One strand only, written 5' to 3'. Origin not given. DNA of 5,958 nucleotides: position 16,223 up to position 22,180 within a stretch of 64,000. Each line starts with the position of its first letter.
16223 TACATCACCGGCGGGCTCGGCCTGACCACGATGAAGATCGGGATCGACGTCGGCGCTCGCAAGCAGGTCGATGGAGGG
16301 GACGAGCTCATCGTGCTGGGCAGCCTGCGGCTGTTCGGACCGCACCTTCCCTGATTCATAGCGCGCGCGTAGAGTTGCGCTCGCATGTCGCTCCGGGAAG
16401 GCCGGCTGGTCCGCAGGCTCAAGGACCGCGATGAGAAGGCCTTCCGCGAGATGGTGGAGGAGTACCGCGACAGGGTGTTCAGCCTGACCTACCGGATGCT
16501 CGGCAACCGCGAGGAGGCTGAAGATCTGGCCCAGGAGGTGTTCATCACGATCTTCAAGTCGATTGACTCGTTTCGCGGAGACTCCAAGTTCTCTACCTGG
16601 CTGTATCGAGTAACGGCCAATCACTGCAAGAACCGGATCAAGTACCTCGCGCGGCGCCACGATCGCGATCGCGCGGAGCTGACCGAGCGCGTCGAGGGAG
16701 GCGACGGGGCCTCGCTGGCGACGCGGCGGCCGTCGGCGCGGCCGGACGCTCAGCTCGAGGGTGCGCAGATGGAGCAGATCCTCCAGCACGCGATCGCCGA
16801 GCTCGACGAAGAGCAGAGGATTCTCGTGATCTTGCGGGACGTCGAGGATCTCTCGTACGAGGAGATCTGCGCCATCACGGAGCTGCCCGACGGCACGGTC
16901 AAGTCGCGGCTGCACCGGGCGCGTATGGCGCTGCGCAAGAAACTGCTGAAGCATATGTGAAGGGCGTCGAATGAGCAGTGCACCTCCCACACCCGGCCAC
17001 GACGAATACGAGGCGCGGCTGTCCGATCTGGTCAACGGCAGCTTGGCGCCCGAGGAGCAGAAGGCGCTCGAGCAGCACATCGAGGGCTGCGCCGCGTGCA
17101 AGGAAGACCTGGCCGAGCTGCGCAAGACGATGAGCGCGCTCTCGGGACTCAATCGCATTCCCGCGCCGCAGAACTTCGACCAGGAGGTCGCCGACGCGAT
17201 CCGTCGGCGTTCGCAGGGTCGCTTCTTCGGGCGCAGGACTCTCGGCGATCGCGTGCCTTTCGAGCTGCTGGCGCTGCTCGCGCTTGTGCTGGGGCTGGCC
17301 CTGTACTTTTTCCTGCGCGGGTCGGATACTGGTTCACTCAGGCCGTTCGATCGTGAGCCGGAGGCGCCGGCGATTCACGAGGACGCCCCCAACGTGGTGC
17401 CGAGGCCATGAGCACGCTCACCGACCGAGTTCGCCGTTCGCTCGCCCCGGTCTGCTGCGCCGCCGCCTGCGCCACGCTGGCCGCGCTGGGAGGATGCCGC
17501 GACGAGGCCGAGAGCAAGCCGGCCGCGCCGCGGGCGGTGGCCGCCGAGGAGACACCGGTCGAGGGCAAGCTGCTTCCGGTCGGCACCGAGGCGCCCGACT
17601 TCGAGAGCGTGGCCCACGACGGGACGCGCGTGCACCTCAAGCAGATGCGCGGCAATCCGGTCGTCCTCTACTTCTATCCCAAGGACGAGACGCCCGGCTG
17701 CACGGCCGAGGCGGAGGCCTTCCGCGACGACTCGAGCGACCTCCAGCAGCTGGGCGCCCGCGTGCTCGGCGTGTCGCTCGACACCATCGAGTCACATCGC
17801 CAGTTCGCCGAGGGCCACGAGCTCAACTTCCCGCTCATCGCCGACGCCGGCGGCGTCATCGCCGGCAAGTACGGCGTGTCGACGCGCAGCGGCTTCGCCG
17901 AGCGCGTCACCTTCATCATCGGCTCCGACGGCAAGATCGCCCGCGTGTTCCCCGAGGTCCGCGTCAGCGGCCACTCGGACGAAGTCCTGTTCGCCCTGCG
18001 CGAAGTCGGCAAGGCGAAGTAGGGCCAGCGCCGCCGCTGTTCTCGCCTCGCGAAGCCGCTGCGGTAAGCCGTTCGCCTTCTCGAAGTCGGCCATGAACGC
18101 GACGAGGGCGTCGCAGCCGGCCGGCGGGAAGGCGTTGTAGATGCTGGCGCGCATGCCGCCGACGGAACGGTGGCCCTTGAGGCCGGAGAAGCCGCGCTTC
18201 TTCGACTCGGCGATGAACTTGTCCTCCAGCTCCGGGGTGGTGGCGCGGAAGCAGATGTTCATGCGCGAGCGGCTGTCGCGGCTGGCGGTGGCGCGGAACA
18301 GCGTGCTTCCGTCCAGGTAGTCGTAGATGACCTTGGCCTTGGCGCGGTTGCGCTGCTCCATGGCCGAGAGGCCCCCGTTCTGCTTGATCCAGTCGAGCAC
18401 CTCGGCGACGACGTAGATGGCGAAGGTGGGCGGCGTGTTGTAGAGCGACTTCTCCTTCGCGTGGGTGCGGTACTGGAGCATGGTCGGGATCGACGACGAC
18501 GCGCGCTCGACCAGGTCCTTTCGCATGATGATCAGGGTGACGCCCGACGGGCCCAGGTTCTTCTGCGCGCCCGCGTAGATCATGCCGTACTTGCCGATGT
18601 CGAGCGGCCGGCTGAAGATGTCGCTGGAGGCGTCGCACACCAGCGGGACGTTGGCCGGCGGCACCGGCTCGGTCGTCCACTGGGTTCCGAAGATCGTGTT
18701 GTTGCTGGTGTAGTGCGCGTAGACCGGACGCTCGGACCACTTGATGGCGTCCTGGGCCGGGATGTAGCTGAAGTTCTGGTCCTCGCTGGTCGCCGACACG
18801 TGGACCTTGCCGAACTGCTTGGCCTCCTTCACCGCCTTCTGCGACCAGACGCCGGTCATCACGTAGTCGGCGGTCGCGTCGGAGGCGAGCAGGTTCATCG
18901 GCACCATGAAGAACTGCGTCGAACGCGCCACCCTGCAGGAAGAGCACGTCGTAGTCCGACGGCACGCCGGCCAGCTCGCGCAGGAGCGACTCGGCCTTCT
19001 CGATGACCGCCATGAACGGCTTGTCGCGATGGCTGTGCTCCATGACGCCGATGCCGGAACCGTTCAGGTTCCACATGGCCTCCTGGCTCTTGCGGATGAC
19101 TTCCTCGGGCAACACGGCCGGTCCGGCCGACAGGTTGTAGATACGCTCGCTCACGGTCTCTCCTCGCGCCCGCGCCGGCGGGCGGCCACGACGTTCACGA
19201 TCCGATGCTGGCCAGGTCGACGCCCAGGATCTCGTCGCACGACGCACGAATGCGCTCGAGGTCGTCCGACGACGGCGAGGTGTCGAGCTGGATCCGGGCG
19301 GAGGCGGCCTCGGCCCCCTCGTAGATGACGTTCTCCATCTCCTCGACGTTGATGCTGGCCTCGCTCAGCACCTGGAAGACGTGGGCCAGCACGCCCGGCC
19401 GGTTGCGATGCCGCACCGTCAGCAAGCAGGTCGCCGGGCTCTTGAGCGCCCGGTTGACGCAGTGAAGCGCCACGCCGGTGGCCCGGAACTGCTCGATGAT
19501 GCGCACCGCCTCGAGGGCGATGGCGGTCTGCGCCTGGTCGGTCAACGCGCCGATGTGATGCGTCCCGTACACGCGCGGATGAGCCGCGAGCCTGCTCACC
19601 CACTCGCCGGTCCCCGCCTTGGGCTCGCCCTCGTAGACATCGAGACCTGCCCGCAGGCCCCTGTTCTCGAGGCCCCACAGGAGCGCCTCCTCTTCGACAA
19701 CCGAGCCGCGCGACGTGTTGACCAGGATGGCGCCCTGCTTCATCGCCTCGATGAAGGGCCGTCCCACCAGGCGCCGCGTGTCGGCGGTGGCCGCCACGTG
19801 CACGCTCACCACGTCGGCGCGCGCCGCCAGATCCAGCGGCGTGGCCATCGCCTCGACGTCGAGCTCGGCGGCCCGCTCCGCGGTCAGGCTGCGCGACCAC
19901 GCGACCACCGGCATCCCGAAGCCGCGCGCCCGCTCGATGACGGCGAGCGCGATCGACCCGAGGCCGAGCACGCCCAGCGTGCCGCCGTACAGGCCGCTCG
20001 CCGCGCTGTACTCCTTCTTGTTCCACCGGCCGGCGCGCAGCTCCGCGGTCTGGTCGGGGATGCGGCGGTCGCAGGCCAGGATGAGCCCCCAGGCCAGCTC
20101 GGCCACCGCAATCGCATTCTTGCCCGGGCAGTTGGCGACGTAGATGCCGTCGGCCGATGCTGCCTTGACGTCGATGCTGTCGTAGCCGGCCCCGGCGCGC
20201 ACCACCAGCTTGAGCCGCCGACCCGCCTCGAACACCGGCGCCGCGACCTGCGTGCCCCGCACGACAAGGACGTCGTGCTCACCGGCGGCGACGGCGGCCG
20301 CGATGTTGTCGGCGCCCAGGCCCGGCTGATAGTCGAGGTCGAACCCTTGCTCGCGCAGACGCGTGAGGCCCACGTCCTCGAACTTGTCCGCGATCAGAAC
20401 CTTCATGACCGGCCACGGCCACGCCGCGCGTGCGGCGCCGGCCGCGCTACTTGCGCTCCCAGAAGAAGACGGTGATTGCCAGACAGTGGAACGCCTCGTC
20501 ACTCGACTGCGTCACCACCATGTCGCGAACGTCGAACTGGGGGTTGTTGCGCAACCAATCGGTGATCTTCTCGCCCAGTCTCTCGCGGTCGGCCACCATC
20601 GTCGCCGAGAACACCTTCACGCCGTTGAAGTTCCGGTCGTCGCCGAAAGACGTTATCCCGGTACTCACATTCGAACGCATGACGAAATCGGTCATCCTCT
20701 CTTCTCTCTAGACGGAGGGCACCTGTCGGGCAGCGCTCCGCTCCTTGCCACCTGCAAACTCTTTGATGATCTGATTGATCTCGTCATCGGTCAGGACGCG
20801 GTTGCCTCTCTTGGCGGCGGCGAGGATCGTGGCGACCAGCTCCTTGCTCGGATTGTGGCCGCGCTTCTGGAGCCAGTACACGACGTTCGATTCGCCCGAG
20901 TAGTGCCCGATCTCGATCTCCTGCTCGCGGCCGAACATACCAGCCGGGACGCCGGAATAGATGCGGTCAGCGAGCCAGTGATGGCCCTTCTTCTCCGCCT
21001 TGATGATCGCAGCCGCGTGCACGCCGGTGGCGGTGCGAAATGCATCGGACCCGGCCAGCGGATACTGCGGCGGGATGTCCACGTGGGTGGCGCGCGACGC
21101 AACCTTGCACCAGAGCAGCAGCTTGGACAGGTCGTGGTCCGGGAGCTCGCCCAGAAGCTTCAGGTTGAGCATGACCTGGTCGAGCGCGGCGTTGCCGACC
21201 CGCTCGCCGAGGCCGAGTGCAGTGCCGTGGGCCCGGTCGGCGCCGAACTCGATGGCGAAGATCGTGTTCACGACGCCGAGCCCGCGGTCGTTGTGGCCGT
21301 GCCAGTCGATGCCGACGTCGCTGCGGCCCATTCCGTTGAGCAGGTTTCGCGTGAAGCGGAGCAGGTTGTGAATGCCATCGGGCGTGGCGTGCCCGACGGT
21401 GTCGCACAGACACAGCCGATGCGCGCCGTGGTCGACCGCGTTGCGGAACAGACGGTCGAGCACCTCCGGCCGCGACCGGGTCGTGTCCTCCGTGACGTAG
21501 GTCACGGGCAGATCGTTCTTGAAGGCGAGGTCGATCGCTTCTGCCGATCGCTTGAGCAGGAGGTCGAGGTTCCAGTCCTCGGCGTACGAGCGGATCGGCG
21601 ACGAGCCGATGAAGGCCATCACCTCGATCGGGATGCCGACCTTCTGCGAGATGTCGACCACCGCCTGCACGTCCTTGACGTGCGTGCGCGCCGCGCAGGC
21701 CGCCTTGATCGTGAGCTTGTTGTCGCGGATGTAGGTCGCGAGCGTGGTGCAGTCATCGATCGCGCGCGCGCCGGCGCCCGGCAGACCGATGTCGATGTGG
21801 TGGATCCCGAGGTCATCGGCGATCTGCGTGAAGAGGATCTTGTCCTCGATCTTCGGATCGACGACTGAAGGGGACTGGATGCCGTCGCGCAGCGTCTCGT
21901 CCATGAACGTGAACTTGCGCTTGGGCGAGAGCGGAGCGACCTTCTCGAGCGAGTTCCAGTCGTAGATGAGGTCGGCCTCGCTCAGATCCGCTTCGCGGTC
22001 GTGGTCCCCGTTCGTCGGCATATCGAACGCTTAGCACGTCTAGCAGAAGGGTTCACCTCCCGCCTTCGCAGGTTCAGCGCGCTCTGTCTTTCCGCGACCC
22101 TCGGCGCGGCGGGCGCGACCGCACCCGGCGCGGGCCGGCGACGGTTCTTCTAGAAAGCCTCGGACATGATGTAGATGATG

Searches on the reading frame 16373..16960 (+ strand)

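Call 45: search_protein_families(library=pfam, proteins=[window:16373-16960:+], max_evalue=0.0001)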
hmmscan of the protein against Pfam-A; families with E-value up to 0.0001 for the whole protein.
window:16373-16960:+ (195 aa): 3 families
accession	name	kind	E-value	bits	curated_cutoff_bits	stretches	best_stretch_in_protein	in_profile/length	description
PF04542.20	Sigma70_r2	-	1.6e-20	73.1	24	1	27-94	1-70/71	Sigma-70 region 2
PF08281.18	Sigma70_r4_2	-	3.9e-18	65.3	25.7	1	135-187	2-54/54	Sigma-70, region 4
PF04545.22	Sigma70_r4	-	3.1e-11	43.1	24.1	1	140-189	1-50/50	Sigma-70, region 4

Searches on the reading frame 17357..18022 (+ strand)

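Call 45: search_protein_families(library=pfam, proteins=[window:17357-18022:+], max_evalue=0.0001)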
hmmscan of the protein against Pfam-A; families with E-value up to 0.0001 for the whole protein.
window:17357-18022:+ (221 aa): 2 families
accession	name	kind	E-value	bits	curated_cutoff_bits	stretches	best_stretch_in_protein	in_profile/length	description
PF00578.27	AhpC-TSA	-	3.2e-38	130.9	26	1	75-196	1-123/124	AhpC/TSA family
PF08534.16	Redoxin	-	5.9e-21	75.3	26.6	1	75-203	2-137/148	Redoxin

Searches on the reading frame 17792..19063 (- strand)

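Call 45: search_protein_families(library=pfam, proteins=[window:17792-19063:-], max_evalue=0.0001)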
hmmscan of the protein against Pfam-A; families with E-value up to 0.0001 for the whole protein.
window:17792-19063:- (423 aa): 1 family
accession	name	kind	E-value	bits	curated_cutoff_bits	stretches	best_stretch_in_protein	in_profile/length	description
PF00266.25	Aminotran_5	-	1.5e-30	106.9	21.5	1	49-316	72-367/371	Aminotransferase class-V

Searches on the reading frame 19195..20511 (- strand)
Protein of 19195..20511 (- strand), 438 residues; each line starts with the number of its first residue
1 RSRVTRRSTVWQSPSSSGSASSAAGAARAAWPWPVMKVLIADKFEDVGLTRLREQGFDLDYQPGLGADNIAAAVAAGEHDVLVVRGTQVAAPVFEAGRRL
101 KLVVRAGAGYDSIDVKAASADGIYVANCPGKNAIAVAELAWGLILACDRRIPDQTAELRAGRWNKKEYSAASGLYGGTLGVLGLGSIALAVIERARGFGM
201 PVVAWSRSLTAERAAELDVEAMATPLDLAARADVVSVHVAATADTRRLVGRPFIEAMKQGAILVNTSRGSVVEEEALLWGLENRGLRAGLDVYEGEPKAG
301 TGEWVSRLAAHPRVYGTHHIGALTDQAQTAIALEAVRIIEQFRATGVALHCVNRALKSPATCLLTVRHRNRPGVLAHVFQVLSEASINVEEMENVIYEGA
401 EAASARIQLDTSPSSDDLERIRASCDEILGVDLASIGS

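Call 45: search_protein_families(library=pfam, proteins=[window:19195-20511:-], max_evalue=0.0001)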
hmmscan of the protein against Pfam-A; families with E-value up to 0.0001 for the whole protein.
window:19195-20511:- (438 aa): 5 families
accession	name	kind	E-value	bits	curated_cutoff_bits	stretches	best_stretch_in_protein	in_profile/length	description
PF02826.25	2-Hacid_dh_C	-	2.1e-43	148.2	25.1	1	142-321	2-178/178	D-isomer specific 2-hydroxyacid dehydrogenase, NAD binding domain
PF00389.36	2-Hacid_dh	-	1.1e-25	90.4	24.6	1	38-353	1-134/134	D-isomer specific 2-hydroxyacid dehydrogenase, catalytic domain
PF03446.21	NAD_binding_2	-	1.2e-06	29.1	21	1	179-287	2-113/161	NAD binding domain of 6-phosphogluconate dehydrogenase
PF01842.31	ACT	-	2.2e-06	27.7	27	1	364-392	3-31/66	ACT domain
PF22629.2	ACT_AHAS_ss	-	2.4e-06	28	27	1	364-421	1-55/67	AHAS small subunit-like ACT domain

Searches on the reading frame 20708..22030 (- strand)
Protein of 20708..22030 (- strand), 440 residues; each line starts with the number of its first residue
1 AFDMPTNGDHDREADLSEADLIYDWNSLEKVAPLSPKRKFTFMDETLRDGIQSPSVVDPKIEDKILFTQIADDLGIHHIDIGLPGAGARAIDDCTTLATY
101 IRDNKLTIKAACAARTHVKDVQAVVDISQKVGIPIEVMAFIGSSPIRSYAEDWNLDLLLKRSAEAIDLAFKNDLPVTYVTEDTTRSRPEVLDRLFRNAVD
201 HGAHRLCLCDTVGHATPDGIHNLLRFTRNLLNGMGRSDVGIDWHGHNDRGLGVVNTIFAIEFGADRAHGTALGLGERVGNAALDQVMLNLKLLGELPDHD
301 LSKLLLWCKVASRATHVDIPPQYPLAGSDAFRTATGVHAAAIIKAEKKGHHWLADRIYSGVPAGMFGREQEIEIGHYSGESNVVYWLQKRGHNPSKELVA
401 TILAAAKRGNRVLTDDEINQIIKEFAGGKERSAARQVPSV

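Call 45: search_protein_families(library=pfam, proteins=[window:20708-22030:-], max_evalue=0.0001)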
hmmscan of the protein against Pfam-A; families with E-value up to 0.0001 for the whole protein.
window:20708-22030:- (440 aa): 1 family
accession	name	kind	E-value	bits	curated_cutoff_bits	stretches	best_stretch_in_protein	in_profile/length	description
PF00682.25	HMGL-like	-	1e-38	133.7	29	1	40-305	2-254/260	HMGL-like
